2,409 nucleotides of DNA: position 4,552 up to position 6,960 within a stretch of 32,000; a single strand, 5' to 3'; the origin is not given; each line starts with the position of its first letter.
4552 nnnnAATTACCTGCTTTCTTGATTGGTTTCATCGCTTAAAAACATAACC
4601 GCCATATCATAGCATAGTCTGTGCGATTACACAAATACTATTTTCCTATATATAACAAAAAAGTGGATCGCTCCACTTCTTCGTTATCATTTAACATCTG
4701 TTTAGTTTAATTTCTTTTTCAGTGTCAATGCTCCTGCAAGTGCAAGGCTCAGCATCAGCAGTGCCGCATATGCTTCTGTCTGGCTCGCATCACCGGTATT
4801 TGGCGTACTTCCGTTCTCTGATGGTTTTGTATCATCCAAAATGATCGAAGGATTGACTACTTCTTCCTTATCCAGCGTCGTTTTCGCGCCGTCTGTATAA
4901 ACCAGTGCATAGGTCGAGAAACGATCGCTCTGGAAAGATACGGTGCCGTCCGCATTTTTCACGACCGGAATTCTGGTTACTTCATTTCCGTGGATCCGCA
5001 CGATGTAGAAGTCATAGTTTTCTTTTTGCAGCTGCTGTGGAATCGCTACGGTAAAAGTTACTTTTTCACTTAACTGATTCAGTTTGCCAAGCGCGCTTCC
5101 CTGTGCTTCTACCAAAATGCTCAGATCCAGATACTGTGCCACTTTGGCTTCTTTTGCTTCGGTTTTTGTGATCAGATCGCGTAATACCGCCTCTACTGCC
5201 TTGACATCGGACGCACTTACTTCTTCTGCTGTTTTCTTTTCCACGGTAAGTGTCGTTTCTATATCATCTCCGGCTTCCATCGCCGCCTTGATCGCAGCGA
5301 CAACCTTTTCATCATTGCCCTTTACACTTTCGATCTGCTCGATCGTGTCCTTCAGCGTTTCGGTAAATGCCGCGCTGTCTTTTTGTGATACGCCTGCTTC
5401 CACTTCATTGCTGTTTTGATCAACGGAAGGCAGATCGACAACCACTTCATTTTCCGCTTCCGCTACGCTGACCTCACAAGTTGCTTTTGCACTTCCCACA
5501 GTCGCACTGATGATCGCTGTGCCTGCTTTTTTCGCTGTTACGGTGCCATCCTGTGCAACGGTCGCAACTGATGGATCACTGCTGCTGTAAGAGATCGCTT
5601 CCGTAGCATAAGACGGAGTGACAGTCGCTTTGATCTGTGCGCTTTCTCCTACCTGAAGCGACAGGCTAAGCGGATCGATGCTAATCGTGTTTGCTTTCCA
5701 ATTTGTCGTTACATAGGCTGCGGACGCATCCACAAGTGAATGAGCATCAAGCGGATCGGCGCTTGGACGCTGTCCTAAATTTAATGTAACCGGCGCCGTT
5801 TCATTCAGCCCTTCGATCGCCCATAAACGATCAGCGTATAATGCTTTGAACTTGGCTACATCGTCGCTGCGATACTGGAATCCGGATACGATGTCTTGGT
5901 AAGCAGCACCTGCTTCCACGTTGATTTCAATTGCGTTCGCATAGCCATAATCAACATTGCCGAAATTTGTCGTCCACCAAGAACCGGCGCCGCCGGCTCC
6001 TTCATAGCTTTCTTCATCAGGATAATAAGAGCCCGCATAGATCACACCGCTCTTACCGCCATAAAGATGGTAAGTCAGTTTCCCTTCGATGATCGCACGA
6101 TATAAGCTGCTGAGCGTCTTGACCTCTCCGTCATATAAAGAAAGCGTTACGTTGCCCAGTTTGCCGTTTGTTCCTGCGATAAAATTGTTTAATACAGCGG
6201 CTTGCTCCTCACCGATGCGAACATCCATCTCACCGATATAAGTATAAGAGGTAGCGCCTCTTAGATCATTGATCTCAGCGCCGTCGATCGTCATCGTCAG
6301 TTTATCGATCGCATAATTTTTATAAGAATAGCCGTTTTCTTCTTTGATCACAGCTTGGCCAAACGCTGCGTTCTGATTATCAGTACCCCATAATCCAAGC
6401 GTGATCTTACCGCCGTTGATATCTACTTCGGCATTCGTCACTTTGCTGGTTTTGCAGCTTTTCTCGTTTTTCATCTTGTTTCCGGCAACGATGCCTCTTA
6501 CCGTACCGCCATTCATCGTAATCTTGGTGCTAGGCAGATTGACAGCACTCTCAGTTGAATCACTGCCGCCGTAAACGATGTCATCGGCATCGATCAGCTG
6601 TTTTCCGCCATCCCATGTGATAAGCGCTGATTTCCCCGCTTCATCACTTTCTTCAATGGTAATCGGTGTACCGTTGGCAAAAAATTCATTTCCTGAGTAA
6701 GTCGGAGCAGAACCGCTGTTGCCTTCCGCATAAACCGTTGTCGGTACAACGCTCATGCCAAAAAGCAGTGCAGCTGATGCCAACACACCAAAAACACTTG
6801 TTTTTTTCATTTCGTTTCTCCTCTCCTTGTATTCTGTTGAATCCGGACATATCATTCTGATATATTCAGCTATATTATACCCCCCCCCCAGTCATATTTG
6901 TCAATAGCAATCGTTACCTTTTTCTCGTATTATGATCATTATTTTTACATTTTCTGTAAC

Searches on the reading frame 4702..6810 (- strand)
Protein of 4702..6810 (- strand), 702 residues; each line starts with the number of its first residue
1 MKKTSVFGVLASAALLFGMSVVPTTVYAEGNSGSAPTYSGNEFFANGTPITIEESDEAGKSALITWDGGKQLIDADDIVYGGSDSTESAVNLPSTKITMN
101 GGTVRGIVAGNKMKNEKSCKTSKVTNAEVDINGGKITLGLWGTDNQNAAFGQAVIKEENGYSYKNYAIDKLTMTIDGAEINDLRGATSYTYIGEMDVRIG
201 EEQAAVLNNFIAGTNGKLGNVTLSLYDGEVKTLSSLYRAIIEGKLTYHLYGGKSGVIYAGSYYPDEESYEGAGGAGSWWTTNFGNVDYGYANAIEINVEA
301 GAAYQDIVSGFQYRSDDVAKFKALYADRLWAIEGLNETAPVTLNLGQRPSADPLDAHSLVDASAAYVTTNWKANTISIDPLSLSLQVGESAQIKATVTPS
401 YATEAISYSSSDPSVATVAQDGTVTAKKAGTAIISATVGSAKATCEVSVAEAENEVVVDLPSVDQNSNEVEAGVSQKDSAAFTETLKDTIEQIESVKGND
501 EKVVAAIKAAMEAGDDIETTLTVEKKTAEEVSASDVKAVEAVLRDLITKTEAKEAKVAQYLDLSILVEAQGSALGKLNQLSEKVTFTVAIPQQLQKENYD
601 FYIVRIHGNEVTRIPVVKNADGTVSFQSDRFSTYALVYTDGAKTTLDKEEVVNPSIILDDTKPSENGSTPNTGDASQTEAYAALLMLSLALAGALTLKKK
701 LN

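Call 5: search_protein_families(library=pfam, proteins=[window:4702-6810:-], max_evalue=0.01)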
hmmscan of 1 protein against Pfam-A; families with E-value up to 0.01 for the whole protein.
window:4702-6810:- (702 aa): 2 families
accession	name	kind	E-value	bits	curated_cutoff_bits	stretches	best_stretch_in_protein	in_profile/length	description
PF02368.24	Big_2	-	7e-15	55.2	22.8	1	375-446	4-78/79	Bacterial Ig-like domain (group 2)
PF22359.2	Big-like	-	4.3e-06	27.3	27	1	406-449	3-46/48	Bacterial Ig-like domain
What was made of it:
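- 4702..6810 (-): CDS of the 702-aa exported protein. It has a signal peptide, an N-terminal beta-rich domain (about aa 35-350), a Big_2 Ig-like domain (375-446), an alpha/beta domain (about 470-640), a disordered linker, a PNTGD motif, a TM helix and a KKK tail. Pfam Big_2 at 7e-15 (call 5).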

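Call 6: find_encoding_contigs(protein=window:4702-6810:-, flank=3000, max_places=10)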
Protein window:4702-6810:- (702 aa): 5 contigs read that carry it; 5 places shown.
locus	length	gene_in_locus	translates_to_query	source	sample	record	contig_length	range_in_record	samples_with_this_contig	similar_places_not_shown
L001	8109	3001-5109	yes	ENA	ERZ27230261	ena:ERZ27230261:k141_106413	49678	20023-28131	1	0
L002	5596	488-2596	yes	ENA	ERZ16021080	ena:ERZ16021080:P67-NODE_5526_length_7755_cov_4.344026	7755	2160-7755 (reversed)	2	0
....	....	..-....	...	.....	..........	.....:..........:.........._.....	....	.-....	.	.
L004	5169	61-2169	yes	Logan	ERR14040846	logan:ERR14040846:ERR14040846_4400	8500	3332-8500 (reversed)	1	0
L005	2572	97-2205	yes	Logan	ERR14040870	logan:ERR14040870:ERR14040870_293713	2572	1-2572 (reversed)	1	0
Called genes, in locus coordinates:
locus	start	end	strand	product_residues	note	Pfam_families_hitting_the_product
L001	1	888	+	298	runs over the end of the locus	PF00702:Hydrolase (faint), PF02358:Trehalose_PPase (faint), PF08282:Hydrolase_3, PF05116:S6PP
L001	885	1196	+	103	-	PF00085:Thioredoxin, PF13098:Thioredoxin_2, PF13905:Thioredoxin_8 (faint), PF13192:Thioredoxin_3 (weak)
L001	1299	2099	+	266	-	PF02811:PHP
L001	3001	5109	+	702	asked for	PF02368:Big_2, PF22359:Big-like (weak), PF26918:Ig_Eae (weak)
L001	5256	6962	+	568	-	PF00270:DEAD, PF04851:ResIII, PF00271:Helicase_C, PF03880:DbpA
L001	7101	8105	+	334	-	PF13439:Glyco_transf_4, PF00534:Glycos_transf_1, PF13692:Glyco_trans_1_4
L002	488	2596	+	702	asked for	PF02368:Big_2, PF22359:Big-like (weak), PF26918:Ig_Eae (weak)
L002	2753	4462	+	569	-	PF00270:DEAD, PF04851:ResIII, PF00271:Helicase_C, PF03880:DbpA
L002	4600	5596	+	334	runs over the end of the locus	PF13439:Glyco_transf_4, PF00534:Glycos_transf_1, PF13692:Glyco_trans_1_4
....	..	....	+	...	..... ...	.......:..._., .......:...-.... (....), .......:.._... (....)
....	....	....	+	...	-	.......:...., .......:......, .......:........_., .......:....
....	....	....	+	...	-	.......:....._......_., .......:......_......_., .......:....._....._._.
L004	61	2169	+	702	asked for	PF02368:Big_2, PF22359:Big-like (weak), PF26918:Ig_Eae (weak)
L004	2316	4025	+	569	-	PF00270:DEAD, PF04851:ResIII, PF00271:Helicase_C, PF03880:DbpA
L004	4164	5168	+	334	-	PF13439:Glyco_transf_4, PF00534:Glycos_transf_1, PF13692:Glyco_trans_1_4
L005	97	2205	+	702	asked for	PF02368:Big_2, PF22359:Big-like (weak), PF26918:Ig_Eae (weak)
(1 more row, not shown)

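Call 11: find_homologous_proteins(query=window:4702-6810:-)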
Query window:4702-6810:- (702 aa): 57 proteins with E <= 0.001 among 8000 candidates.
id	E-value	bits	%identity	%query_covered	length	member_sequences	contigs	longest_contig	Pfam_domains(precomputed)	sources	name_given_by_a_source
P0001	0.0e+0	1487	99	100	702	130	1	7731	PF02368.25,PF26918.1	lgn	-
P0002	2.7e-186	639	48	95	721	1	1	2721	PF02368.25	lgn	-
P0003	4.6e-163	563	45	94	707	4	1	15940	PF02368.25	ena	-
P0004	2.4e-142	494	41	92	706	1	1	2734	PF22359.3,PF02368.25,PF26918.1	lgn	-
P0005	2.1e-122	428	50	53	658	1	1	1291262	-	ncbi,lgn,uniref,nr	ncbi:LPXTG cell wall anchor domain-containing protein [Ruminococcus sp. Marseille-P6503]|uniref:LPXT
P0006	2.3e-70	256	48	14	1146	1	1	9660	PF26182.1,PF21461.4,PF22359.3,PF02368.25,PF26918.1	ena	-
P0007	6.9e-65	238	39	16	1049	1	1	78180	PF21764.4,PF26182.1,PF22359.3,PF02368.25,PF20578.5,PF26918.1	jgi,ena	jgi:uncharacterized protein YjdB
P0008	1.6e-64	237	34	23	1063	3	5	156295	PF21764.4,PF26182.1,PF22359.3,PF02368.25,PF20578.5,PF26918.1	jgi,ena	jgi:uncharacterized protein YjdB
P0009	2.6e-64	236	39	16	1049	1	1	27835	PF21764.4,PF26182.1,PF22359.3,PF02368.25,PF20578.5,PF26918.1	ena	-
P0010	3.2e-64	236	32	22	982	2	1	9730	PF21764.4,PF07679.23,PF06280.19,PF26182.1,PF21461.4,PF25354.2,PF13004.14,PF22359.3,PF02368.25,PF20578.5,PF26918.1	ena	-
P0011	2.7e-63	233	39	16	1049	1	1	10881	PF21764.4,PF26182.1,PF22359.3,PF02368.25,PF20578.5,PF26918.1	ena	-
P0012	7.8e-60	221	39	16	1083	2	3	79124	PF21764.4,PF26182.1,PF22359.3,PF02368.25,PF20578.5,PF26918.1,PF00041.28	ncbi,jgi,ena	jgi:uncharacterized protein YjdB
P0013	2.3e-55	207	40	18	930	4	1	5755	PF07679.23,PF26182.1,PF07686.24,PF13927.13,PF21461.4,PF22359.3,PF02368.25,PF20578.5,PF06832.19,PF26918.1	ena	-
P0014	1.4e-51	194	43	12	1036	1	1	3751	PF13306.13,PF26182.1,PF21461.4,PF22359.3,PF02368.25,PF13855.13,PF26918.1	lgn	-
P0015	5.4e-50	189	49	11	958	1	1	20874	PF13306.13,PF26182.1,PF21461.4,PF22359.3,PF02368.25,PF26918.1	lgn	-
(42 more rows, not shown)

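Call 12: list_cluster_members(proteins=[P0001])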
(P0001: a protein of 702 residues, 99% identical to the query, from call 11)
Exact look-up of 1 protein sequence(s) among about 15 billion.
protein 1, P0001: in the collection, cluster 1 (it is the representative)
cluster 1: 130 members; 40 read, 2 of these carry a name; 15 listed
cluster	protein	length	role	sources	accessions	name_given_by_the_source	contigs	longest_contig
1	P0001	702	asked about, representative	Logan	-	-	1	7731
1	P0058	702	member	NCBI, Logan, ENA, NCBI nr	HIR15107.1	MAG TPA: Ig domain-containing protein [Candidatus Onthosoma merdavium] | Ig domain-containing protein [Candidatus Onthosoma merdavium]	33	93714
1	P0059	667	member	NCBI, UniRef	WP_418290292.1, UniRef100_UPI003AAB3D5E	Ig-like domain-containing protein, partial [Massilicoli timonensis] | Ig-like domain-containing protein n=1 Tax=Massilicoli timonensis TaxID=2015901 ...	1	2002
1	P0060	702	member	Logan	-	-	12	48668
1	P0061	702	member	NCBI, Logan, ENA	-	-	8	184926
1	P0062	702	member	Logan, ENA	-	-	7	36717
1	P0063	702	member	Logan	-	-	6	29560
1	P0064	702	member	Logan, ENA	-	-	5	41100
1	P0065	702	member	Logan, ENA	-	-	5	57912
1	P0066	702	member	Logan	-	-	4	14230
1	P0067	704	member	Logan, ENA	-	-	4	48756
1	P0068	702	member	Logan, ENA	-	-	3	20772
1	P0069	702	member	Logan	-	-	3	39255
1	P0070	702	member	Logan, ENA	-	-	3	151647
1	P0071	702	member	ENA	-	-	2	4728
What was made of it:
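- Tried and rejected: The isolate's own protein record is partial, on a 2,002-nt contig (call 12), so the type-strain tract could not be read.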

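Call 13: find_encoding_contigs(protein=P0058, flank=1500, max_places=10)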
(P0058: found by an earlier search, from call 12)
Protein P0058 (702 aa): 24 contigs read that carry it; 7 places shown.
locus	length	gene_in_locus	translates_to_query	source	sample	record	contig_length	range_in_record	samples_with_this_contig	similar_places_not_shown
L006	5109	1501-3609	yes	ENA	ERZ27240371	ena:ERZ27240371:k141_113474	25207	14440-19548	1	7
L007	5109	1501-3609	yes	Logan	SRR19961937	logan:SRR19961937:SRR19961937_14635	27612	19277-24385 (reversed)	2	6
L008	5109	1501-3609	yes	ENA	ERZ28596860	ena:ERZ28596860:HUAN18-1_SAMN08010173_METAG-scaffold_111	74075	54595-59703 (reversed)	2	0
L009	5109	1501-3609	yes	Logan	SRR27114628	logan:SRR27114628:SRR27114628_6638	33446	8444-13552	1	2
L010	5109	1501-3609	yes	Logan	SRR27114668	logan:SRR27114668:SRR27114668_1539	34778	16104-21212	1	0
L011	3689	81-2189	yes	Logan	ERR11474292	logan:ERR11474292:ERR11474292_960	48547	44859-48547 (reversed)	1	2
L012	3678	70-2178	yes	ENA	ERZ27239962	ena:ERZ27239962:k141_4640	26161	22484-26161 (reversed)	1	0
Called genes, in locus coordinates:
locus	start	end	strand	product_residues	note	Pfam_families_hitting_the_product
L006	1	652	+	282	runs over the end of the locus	PF02811:PHP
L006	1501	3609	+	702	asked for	PF02368:Big_2, PF26918:Ig_Eae (weak)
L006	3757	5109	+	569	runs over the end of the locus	PF00270:DEAD, PF04851:ResIII, PF00271:Helicase_C, PF03880:DbpA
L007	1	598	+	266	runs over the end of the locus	PF02811:PHP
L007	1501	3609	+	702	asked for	PF02368:Big_2, PF26918:Ig_Eae (weak)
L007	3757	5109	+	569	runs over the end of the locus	PF00270:DEAD, PF04851:ResIII, PF00271:Helicase_C, PF03880:DbpA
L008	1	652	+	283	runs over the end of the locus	PF02811:PHP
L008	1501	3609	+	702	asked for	PF02368:Big_2, PF26918:Ig_Eae (weak)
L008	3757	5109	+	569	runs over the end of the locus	PF00270:DEAD, PF04851:ResIII, PF00271:Helicase_C, PF03880:DbpA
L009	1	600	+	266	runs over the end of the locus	PF02811:PHP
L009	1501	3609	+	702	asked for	PF02368:Big_2, PF26918:Ig_Eae (weak)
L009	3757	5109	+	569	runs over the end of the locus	PF00270:DEAD, PF04851:ResIII, PF00271:Helicase_C, PF03880:DbpA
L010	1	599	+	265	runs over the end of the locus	PF02811:PHP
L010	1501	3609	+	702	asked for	PF02368:Big_2, PF26918:Ig_Eae (weak)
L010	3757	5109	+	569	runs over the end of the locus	PF00270:DEAD, PF04851:ResIII, PF00271:Helicase_C, PF03880:DbpA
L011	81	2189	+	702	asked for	PF02368:Big_2, PF26918:Ig_Eae (weak)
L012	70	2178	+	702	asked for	PF02368:Big_2, PF26918:Ig_Eae (weak)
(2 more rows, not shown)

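Call 16: find_encoding_contigs(protein=P0060, flank=1500, max_places=10)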
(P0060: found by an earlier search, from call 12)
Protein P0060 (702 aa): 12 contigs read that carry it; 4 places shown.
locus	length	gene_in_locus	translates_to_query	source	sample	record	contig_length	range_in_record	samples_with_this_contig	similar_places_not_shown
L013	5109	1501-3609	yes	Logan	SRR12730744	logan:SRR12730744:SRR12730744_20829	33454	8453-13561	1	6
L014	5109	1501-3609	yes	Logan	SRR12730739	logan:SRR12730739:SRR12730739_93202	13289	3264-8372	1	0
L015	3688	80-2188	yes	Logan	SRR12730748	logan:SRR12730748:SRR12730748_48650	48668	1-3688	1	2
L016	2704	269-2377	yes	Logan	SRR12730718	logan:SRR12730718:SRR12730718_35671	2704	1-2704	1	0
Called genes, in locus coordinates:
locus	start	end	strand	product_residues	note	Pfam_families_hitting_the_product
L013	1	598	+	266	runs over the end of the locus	PF02811:PHP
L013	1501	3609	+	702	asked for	PF02368:Big_2, PF26918:Ig_Eae (faint)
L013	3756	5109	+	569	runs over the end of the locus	PF00270:DEAD, PF04851:ResIII, PF00271:Helicase_C, PF03880:DbpA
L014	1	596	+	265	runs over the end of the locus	PF02811:PHP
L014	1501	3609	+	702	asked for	PF02368:Big_2, PF26918:Ig_Eae (faint)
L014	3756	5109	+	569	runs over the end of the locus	PF00270:DEAD, PF04851:ResIII, PF00271:Helicase_C, PF03880:DbpA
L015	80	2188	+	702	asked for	PF02368:Big_2, PF26918:Ig_Eae (faint)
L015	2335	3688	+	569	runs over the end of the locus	PF00270:DEAD, PF04851:ResIII, PF00271:Helicase_C, PF03880:DbpA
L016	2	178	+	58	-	?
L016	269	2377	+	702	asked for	PF02368:Big_2, PF26918:Ig_Eae (faint)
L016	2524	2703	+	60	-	?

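Call 17: find_encoding_contigs(protein=P0061, flank=1500, max_places=10)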
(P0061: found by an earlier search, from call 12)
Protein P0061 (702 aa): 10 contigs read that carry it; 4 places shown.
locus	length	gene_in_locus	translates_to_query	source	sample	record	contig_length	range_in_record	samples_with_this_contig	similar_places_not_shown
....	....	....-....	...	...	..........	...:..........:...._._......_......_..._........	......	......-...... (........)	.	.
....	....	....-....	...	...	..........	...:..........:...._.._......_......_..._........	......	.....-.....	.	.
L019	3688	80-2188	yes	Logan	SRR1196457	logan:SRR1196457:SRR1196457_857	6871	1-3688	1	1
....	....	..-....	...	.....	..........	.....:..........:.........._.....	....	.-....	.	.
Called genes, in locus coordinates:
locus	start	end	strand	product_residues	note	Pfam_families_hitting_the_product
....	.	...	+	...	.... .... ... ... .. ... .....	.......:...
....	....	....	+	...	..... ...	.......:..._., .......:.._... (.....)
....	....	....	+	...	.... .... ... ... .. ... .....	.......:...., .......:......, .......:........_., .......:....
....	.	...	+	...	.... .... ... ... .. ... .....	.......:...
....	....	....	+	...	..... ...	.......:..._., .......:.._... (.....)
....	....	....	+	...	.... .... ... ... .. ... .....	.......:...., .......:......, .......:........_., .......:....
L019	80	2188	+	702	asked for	PF02368:Big_2, PF26918:Ig_Eae (faint)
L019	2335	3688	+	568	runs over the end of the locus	PF00270:DEAD, PF04851:ResIII, PF00271:Helicase_C, PF03880:DbpA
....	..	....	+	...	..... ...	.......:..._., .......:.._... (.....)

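Call 18: find_encoding_contigs(protein=P0003, flank=3000, max_places=5)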
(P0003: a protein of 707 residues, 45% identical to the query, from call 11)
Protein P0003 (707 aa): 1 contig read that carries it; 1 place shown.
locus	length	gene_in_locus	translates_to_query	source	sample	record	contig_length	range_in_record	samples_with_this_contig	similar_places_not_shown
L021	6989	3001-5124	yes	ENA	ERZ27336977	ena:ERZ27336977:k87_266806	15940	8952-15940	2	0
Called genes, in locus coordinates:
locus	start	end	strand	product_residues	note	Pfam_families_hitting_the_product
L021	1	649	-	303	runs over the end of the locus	PF00288:GHMP_kinases_N, PF08544:GHMP_kinases_C (weak)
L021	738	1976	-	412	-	PF03447:NAD_binding_3, PF00742:Homoserine_dh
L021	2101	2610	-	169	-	PF01842:ACT (weak)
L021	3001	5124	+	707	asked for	PF02368:Big_2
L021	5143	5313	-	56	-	-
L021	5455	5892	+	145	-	PF02082:Rrf2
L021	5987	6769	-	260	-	PF08241:Methyltransf_11 (weak)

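Call 30: find_encoding_contigs(protein=P0002, flank=3000, max_places=5)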
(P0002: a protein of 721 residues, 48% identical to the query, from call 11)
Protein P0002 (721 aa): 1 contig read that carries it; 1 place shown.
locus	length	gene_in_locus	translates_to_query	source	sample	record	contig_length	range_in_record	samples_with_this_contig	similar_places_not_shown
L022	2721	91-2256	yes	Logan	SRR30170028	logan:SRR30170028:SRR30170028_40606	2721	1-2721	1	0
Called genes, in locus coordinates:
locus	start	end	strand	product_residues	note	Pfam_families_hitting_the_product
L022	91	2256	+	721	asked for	PF02368:Big_2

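Call 31: find_encoding_contigs(protein=P0004, flank=3000, max_places=5)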
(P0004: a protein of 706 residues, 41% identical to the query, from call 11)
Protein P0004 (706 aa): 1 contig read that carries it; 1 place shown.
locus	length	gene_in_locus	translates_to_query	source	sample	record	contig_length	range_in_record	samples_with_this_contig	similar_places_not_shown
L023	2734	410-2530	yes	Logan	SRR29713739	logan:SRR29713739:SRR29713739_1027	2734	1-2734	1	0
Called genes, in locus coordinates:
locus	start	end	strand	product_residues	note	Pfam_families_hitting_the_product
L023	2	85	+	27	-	?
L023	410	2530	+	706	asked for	PF02368:Big_2, PF22359:Big-like, PF26918:Ig_Eae (weak)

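Call 32: find_encoding_contigs(protein=P0062, flank=1500, max_places=10)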
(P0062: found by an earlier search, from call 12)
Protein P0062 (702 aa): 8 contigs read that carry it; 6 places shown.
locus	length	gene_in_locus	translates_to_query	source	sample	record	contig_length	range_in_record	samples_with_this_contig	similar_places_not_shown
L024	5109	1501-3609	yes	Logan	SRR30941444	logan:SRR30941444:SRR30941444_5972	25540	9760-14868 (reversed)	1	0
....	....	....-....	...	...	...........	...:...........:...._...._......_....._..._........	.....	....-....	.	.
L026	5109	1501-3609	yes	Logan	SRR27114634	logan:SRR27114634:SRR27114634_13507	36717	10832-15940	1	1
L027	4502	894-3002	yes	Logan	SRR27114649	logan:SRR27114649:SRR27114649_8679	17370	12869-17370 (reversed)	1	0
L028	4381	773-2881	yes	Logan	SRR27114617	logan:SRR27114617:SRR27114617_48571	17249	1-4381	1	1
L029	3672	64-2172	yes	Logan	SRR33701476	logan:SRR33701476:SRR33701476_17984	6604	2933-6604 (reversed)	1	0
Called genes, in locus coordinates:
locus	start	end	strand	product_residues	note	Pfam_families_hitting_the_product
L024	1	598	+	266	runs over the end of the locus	PF02811:PHP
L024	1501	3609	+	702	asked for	PF02368:Big_2, PF26918:Ig_Eae (faint)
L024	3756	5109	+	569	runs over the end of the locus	PF00270:DEAD, PF04851:ResIII, PF00271:Helicase_C, PF03880:DbpA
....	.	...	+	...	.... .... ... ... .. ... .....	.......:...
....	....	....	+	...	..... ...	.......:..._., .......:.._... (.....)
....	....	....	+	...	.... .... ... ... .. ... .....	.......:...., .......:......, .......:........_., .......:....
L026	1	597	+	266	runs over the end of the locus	PF02811:PHP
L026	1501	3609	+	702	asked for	PF02368:Big_2, PF26918:Ig_Eae (faint)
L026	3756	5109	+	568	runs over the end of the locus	PF00270:DEAD, PF04851:ResIII, PF00271:Helicase_C, PF03880:DbpA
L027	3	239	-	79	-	?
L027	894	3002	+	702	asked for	PF02368:Big_2, PF26918:Ig_Eae (faint)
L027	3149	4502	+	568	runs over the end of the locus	PF00270:DEAD, PF04851:ResIII, PF00271:Helicase_C, PF03880:DbpA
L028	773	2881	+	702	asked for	PF02368:Big_2, PF26918:Ig_Eae (faint)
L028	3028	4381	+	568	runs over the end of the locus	PF00270:DEAD, PF04851:ResIII, PF00271:Helicase_C, PF03880:DbpA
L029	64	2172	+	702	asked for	PF02368:Big_2, PF26918:Ig_Eae (faint)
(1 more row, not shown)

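Call 45: search_protein_families(library=ncbifam, proteins=[window:4702-6810:-], max_evalue=1)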
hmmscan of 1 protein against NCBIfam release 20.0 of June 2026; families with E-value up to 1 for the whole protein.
window:4702-6810:- (702 aa): 2 families
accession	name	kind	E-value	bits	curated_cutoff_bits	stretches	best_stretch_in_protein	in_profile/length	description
TIGR01167.1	LPXTG_anchor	domain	0.066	13.9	15.9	1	670-700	3-32/34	LPXTG cell wall anchor domain-containing protein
NF033073.1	LPXTG_double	subfamily_domain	0.11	12.5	48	1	669-700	33-63/66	doubled motif LPXTG anchor domain-containing protein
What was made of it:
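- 4702..6810 (-): TIGR01167 scores 13.9 bits, below its cutoff (call 45).
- On Sortase-anchored LPXTG cell-wall protein: TIGR01167 scores 13.9 bits against a 15.9-bit cutoff (E = 0.066, call 45).
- Checked: This scores 13.9 bits on TIGR01167, below its 15.9-bit cutoff (call 45).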

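Call 59: predict_structure(alignment_id=A1)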
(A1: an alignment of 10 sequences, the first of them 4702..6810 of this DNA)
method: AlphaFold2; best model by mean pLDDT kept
length: 702 residues; sequences in the alignment: 10
mean_pLDDT: 76.9   pTM: 0.57
mean pLDDT of the five models: 76.9, 75.3, 72.3, 70.5, 69.8
residues with pLDDT >= 90: 236; 70-90: 303; 50-70: 41; < 50: 122
segments of 3 or more residues with pLDDT < 50: 1-31, 264-284, 452-470, 642-682, 699-702
pLDDT, mean of each block of 10 residues (from residue 1): 32 35 31 77 95 95 95 96 84 95 96 78 94 96 72 79 91 97 88 97 94 90 96 81 94 92 49 35 59 93 91 85 79 87 92 89 91 89 88 90 90 95 93 92 91 35 32 66 81 84 86 82 76 79 71 76 83 84 83 75 83 80 84 85 32 27 29 33 48 50 43
secondary structure, 60 per line:
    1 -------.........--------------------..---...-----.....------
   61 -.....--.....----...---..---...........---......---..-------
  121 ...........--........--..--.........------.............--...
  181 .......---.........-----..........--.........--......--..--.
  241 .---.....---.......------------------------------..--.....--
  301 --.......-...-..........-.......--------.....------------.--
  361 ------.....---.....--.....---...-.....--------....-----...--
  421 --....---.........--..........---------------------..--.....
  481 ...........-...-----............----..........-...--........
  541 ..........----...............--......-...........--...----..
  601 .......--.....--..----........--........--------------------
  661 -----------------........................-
elements in order (helices of 4 or more, strands of 3 or more residues): H8-16 E42-44 E50-54 E62-66 E69-73 E78-80 E89-99 E103-108 E121-131 E134-141 H148-156 E166-175 E178-187 E191-199 E205-214 E217-225 E228-233 E245-249 E253-259 E294-298 E303-309 H315-324 H326-332 E341-345 E367-371 E375-379 E382-386 E390-392 E394-398 E407-410 E416-418 E423-426 E430-438 E441-450 H476-491 H501-512 E517-526 H533-550 E555-569 E572-577 E579-589 E599-607 E610-614 E623-630 E633-640 H678-701
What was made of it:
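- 4702..6810 (-): AlphaFold2 model with pLDDT 77 (call 59).
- On Sortase-anchored LPXTG cell-wall protein: The helix at 678-701 and the KKK tail are present (call 59).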
